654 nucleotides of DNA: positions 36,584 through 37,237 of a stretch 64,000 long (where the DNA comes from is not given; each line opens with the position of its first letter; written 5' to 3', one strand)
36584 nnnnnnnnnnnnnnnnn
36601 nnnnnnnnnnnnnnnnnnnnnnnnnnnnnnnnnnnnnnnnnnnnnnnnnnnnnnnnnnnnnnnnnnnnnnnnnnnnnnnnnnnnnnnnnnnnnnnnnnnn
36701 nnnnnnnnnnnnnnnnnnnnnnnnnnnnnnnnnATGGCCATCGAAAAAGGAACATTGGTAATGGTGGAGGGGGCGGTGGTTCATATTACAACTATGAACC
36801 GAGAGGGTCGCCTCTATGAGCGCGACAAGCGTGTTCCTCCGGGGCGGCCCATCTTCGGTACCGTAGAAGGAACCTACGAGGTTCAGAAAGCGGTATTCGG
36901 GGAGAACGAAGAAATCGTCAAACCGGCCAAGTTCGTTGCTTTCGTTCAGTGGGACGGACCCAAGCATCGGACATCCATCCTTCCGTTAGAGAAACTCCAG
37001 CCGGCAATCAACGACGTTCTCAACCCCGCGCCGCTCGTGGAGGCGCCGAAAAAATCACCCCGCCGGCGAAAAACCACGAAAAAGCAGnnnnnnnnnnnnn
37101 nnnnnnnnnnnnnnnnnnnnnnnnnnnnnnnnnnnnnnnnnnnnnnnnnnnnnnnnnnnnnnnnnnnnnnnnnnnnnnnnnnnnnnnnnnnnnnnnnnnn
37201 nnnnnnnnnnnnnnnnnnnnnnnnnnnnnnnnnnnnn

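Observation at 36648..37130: G+C-rich orphan gene with consensus promoter, strong Shine-Dalgarno sequence and terminator inserted antisense in the dcw cluster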

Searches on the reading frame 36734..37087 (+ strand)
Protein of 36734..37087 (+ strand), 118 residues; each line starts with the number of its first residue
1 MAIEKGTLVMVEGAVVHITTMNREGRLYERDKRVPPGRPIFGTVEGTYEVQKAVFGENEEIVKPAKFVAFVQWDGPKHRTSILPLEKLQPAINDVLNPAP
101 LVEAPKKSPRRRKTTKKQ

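Call 5: search_protein_families(library=pfam, proteins=[window:36734-37087:+], max_evalue=1)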
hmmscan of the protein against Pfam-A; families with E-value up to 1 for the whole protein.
window:36734-37087:+ (118 aa): 0 families

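Call 7: find_homologous_proteins(query=window:36734-37087:+, max_evalue=0.01)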
Query window:36734-37087:+ (118 aa): 2 proteins with E <= 0.01 among 3 candidates.
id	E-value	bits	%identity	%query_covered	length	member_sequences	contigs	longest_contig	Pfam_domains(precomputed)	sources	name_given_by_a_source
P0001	1.1e-71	256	100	100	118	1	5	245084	-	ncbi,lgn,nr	ncbi:MAG: hypothetical protein HYV47_04045 [Candidatus Nealsonbacteria bacterium]|nr:hypothetical pr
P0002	1.1e-33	134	61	100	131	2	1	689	-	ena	-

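Call 11: find_encoding_contigs(protein=P0002, flank=10000)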
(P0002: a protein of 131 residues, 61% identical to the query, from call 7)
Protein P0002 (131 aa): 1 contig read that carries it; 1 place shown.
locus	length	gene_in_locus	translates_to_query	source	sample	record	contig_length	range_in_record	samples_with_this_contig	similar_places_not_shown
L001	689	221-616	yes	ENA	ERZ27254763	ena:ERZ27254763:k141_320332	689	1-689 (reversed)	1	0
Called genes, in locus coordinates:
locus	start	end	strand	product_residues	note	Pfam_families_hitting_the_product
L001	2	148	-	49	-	?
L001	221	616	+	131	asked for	-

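Call 12: find_encoding_contigs(protein=P0001, flank=6000, max_places=10)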
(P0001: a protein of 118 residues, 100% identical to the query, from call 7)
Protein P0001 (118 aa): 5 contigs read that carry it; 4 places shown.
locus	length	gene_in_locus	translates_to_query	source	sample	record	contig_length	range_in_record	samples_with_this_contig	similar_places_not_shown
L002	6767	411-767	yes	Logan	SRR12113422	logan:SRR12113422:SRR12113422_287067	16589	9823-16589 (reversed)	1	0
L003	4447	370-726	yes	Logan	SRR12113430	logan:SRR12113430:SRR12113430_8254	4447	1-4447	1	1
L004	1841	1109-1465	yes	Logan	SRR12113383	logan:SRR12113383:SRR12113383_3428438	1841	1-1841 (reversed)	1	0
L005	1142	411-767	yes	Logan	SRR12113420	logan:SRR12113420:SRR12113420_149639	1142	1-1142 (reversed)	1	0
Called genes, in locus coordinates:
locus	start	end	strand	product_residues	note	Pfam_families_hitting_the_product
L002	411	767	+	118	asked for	-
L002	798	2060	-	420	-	PF26299:MurL_N, PF26298:MurL_epimerase_C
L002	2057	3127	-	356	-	PF00953:Glycos_transf_4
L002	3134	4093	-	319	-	PF00768:Peptidase_S11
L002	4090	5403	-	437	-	PF01336:tRNA_anti-codon, PF00152:tRNA-synt_2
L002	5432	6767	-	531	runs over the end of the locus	PF16927:HisKA_7TM, PF00512:HisKA, PF02518:HATPase_c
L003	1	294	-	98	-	?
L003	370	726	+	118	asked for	-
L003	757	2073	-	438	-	PF26299:MurL_N, PF26298:MurL_epimerase_C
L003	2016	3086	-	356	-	PF00953:Glycos_transf_4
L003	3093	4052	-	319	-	PF00768:Peptidase_S11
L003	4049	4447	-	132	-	?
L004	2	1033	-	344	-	?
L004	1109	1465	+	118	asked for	-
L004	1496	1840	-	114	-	?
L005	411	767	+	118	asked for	-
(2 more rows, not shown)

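Call 23: predict_structure(alignment_id=A2)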
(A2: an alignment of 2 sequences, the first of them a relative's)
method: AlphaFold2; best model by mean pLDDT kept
length: 118 residues; sequences in the alignment: 2
mean_pLDDT: 48.2   pTM: 0.30
mean pLDDT of the five models: 48.2, 37.4, 37.2, 35.3, 35.3
residues with pLDDT >= 90: 0; 70-90: 0; 50-70: 49; < 50: 69
segments of 3 or more residues with pLDDT < 50: 1-8, 41-65, 70-74, 76-82, 88-107
pLDDT, mean of each block of 10 residues (from residue 1): 43 56 56 57 43 38 48 44 50 44 48 54
secondary structure, 60 per line:
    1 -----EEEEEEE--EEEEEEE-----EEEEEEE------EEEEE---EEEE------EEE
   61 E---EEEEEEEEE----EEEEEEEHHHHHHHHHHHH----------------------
elements in order: E6-12 E15-21 E27-33 E40-44 E48-51 E58-61 E65-73 E78-84 H85-96

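Call 24: search_protein_representatives(alignment_id=A2)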
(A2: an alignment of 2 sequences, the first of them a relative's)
Query: 2 sequences, 135 profile positions. Proteins with E-value up to 0.001 (for the whole library): 17; up to 1e-10: 11; up to 1e-30: 1. The best 17 are listed.
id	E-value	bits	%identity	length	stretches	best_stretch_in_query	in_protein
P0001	4.8e-64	230.6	-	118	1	1-135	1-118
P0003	2.6e-29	118.2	-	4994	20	14-64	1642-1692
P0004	9.8e-29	116.3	-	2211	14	31-131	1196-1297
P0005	1.5e-21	93.0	-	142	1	4-106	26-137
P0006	2.5e-21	92.4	-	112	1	15-107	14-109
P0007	4.8e-19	84.9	-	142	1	3-106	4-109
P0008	3.1e-18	82.3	-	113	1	3-113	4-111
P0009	4.0e-16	75.5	-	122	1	5-106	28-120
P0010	3.4e-15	72.5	-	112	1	3-101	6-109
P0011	1.1e-14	70.8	-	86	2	80-109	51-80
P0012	6.6e-11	58.6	-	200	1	6-102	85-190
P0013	9.9e-10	54.8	-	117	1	3-118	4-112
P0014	2.8e-08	50.1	-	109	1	11-106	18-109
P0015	5.8e-08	49.0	-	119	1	26-102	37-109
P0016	1.3e-07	48.0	-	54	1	68-106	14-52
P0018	2.8e-04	37.1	-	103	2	83-107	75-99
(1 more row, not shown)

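Call 28: find_homologous_proteins(query=A3, max_evalue=0.001)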
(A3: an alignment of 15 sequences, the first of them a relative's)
Query A3 (15 sequences) (118 aa, profile of the alignment): 11 proteins with E <= 0.001 among 3557 candidates.
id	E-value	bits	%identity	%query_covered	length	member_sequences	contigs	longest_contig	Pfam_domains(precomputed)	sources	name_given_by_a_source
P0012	7.7e-42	160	41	46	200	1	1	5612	-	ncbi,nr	ncbi:MAG: hypothetical protein HYW69_01645 [Candidatus Nealsonbacteria bacterium]|nr:hypothetical pr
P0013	4.3e-38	148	41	85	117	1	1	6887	-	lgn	-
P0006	9.1e-37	144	48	68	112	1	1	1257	-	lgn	-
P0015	1.1e-36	143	43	45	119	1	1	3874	-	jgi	-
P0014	1.8e-35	139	44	57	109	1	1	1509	-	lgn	-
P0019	2.5e-35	139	38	45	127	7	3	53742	-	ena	-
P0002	9.2e-35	137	61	100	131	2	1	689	-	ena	-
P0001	1.8e-31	126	100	100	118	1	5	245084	-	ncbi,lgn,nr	ncbi:MAG: hypothetical protein HYV47_04045 [Candidatus Nealsonbacteria bacterium]|nr:hypothetical pr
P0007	6.8e-31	125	44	76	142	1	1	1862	-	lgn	-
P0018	2.3e-27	113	43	78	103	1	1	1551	-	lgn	-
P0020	4.5e-27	112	37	37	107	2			-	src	-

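Call 29: search_solved_structures(query=A3, max_evalue=10, show_alignments=2)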
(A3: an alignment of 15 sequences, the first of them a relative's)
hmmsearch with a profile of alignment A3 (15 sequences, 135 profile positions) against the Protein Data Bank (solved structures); distinct sequences matched with E-value up to 10: 1.
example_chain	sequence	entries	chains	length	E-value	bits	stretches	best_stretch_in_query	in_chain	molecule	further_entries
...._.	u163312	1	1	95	1.8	11.5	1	82-125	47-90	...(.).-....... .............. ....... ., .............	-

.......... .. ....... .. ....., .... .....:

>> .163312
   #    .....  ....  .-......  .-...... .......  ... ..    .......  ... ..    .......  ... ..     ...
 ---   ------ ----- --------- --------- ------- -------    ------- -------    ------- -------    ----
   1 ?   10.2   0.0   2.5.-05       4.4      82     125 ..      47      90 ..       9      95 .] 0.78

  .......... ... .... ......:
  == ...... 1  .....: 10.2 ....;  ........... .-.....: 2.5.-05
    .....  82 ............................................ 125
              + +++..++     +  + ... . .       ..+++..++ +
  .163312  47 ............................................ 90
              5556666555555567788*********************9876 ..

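Call 30: search_protein_families(library=phrogs, alignment_id=A3, max_evalue=1)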
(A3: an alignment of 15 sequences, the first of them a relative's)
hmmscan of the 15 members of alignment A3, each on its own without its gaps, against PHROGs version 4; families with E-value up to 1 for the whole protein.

A. member 1, P0001 (118 aa): 0 families

B. families by the number of members that match (of 15 scanned): 8 families
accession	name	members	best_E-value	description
phrog_26277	-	1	0.032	-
phrog_5074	-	1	0.037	-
phrog_25616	-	1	0.042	Rnase H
phrog_31690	-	1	0.075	-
phrog_18096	-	1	0.079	-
phrog_21762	-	1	0.14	-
phrog_12235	-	1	0.38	-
phrog_17521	-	1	0.45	-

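Call 31: find_encoding_contigs(protein=P0019, flank=6000, max_places=3)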
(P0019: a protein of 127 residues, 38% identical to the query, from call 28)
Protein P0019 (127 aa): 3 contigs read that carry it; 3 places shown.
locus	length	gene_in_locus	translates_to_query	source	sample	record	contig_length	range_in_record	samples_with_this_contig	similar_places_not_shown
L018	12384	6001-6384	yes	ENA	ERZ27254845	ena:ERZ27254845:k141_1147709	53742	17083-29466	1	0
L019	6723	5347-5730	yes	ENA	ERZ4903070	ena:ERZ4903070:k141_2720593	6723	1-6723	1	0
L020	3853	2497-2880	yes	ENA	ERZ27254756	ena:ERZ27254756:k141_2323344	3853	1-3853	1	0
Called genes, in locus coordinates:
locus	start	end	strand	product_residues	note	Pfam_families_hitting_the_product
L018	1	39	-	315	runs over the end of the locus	PF13495:Phage_int_SAM_4 (weak), PF02899:Phage_int_SAM_1, PF00589:Phage_integrase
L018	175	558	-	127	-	-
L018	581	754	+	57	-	-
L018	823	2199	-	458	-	PF00749:tRNA-synt_1c, PF19269:Anticodon_2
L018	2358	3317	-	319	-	PF03033:Glyco_transf_28, PF04101:Glyco_tran_28_C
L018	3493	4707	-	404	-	PF01098:FTSW_RODA_SPOVE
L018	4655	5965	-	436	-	PF08245:Mur_ligase_M, PF02875:Mur_ligase_C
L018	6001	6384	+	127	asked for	-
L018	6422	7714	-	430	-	PF26299:MurL_N, PF26298:MurL_epimerase_C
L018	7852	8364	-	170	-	PF03061:4HBT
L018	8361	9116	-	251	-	PF01553:Acyltransferase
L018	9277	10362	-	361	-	PF00953:Glycos_transf_4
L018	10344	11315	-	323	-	PF00768:Peptidase_S11, PF13354:Beta-lactamase2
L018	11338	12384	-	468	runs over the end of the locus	PF01336:tRNA_anti-codon, PF00152:tRNA-synt_2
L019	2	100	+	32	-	?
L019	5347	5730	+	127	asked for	-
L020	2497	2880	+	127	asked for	-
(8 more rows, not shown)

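Call 32: find_encoding_contigs(protein=P0012, flank=6000, max_places=3)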
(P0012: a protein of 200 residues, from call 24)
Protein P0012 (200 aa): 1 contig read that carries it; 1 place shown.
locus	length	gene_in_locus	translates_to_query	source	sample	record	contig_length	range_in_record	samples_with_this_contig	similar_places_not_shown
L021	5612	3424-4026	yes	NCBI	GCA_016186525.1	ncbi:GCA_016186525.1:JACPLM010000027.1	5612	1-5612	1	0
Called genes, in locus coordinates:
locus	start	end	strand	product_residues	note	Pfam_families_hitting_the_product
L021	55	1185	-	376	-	PF03033:Glyco_transf_28, PF04101:Glyco_tran_28_C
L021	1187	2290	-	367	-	PF01098:FTSW_RODA_SPOVE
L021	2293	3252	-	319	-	PF08245:Mur_ligase_M, PF02875:Mur_ligase_C (weak)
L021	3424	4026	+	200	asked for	-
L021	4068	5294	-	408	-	PF26299:MurL_N, PF26298:MurL_epimerase_C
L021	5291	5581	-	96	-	-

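Call 33: find_encoding_contigs(protein=P0013, flank=6000, max_places=3)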
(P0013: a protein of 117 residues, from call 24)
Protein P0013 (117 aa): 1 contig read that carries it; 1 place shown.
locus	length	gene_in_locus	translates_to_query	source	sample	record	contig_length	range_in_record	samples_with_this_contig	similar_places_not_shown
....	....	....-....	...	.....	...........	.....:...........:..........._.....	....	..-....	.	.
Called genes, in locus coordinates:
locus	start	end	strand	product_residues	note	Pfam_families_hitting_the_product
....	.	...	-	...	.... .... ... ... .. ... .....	?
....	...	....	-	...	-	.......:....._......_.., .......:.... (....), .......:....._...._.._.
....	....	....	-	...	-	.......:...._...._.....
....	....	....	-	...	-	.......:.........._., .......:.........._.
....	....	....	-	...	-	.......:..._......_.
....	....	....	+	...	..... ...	-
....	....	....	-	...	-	?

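Call 34: find_encoding_contigs(protein=P0015, flank=6000, max_places=3)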
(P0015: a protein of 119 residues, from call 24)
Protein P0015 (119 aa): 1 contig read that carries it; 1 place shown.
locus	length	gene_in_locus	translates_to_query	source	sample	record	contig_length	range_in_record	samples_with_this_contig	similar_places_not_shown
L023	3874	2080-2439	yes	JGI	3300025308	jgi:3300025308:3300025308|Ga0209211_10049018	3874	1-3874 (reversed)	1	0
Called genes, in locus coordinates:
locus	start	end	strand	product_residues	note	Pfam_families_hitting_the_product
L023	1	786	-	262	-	?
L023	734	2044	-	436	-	PF08245:Mur_ligase_M, PF02875:Mur_ligase_C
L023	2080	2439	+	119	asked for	-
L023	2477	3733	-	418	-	PF26299:MurL_N, PF26298:MurL_epimerase_C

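Call 42: find_encoding_contigs(protein=P0007, flank=3000, max_places=2)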
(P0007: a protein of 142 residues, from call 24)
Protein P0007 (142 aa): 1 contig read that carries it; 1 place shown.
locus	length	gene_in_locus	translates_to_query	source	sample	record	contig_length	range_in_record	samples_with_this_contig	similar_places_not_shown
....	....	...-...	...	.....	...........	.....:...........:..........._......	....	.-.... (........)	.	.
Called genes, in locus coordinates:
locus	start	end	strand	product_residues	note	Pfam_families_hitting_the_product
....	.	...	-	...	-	?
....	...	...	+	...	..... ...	-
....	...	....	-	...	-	?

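Call 43: find_encoding_contigs(protein=P0018, flank=3000, max_places=2)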
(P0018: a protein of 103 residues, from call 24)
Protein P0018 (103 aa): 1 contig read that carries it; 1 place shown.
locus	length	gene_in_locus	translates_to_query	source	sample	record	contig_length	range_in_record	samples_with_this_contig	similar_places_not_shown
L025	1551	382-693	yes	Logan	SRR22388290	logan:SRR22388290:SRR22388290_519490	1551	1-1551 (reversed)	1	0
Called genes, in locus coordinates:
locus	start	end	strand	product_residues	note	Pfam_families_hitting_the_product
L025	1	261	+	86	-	?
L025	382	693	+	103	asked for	-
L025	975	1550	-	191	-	?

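Call 44: find_encoding_contigs(protein=P0006, flank=3000, max_places=2)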
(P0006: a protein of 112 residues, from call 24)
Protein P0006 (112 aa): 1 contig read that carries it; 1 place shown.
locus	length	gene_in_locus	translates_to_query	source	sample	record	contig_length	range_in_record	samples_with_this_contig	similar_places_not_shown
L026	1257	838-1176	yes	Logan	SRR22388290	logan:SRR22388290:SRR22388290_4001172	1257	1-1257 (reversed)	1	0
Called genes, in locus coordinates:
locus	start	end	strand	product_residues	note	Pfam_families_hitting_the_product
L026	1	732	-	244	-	?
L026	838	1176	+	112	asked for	-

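Call 45: find_encoding_contigs(protein=P0014, flank=3000, max_places=2)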
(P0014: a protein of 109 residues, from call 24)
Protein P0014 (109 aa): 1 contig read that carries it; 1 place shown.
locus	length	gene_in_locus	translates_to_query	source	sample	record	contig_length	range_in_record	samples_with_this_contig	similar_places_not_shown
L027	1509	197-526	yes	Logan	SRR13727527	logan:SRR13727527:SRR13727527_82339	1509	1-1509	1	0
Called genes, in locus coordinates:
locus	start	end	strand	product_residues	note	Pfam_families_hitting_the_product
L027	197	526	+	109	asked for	-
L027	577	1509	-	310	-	?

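Call 47: predict_structure(alignment_id=A4)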
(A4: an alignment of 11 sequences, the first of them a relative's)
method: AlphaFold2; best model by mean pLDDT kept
length: 118 residues; sequences in the alignment: 11
mean_pLDDT: 76.9   pTM: 0.59
mean pLDDT of the five models: 76.9, 76.2, 74.4, 74.3, 74.3
residues with pLDDT >= 90: 46; 70-90: 31; 50-70: 27; < 50: 14
segments of 3 or more residues with pLDDT < 50: 94-105
pLDDT, mean of each block of 10 residues (from residue 1): 84 93 92 92 89 59 73 92 89 50 50 57
secondary structure, 60 per line:
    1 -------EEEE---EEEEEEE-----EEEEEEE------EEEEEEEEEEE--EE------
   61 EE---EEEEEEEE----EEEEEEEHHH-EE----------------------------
elements in order: E8-11 E15-21 E27-33 E40-50 E66-73 E78-84

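Call 53: fold_search(model_id=the predicted structure, library=pdb)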
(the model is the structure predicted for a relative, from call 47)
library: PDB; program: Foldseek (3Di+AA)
matches with E <= 10: 717; with E <= 0.001: 0
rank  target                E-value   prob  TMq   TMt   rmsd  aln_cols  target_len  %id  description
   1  7ula_A                1.7e-01  0.35  0.20  0.07  13.8        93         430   12  Structure of the Pseudomonas putida AlgKX modification and secretion complex (released 2022-12-14)
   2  6yef_U                2.8e-01  0.07  0.13  0.15  14.5       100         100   11  70S initiation complex with assigned rRNA modifications from Staphylococcus aureus (released 2021-01-27)
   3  8uu4_T                2.8e-01  0.07  0.13  0.14  13.6        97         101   15  Cryo-EM structure of the Listeria innocua 70S ribosome in complex with HPF (structure I-A) (released 2024-02-28)
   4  2ahj_D                3.2e-01  0.90  0.41  0.24   9.4       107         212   17  NITRILE HYDRATASE COMPLEXED WITH NITRIC OXIDE (released 1999-01-27)
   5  6spb_R                3.2e-01  0.06  0.12  0.14  13.1       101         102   16  Pseudomonas aeruginosa 50s ribosome from a clinical isolate with a mutation in uL6 (released 2019-10-16)
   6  5zeb_S                3.8e-01  0.03  0.09  0.11  15.3       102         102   12  M. Smegmatis P/P state 70S ribosome structure (released 2018-09-26)
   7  4knc_B                4.4e-01  0.20  0.20  0.07  15.1        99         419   12  Structural and functional characterization of Pseudomonas aeruginosa AlgX (released 2013-06-26)
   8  7sae_R                4.4e-01  0.05  0.12  0.13  13.3        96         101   14  44SR70P Class1 ribosomal particle (released 2022-03-02)
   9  3a8m_B                4.7e-01  0.89  0.42  0.24   8.4       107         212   17  Crystal structure of Nitrile Hydratase mutant Y72F complexed with Trimethylacetonitrile (released 2010-04-14)
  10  3tgv_A                5.2e-01  0.11  0.16  0.14  16.8       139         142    7  Crystal structure of HutZ,the heme storsge protein from Vibrio cholerae (released 2012-08-22)
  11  6o8z_S                5.2e-01  0.08  0.17  0.18  13.5        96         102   16  Cryo-EM image reconstruction of the 70S Ribosome Enterococcus faecalis Class04 (released 2020-09-16)
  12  6v39_Q                5.2e-01  0.05  0.13  0.14  12.9        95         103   15  Cryo-EM structure of the Acinetobacter baumannii Ribosome: 70S with P-site tRNA (released 2020-02-05)
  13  3wvd_B                5.5e-01  0.85  0.42  0.25   8.4       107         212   17  Crystal structure of Nitrile Hydratase mutant bR56K complexed with Trimethylacetonitrile, photo-activated for 50 min (released 2015-06-17)
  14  6ywe_N                5.5e-01  0.07  0.15  0.13  16.8       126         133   14  The structure of the mitoribosome from Neurospora crassa in the P/E tRNA bound state (released 2020-11-11)
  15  9d65_B                5.8e-01  0.80  0.38  0.21   9.5       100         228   12  Nitrile hydratase BR52A mutant (released 2024-08-28)
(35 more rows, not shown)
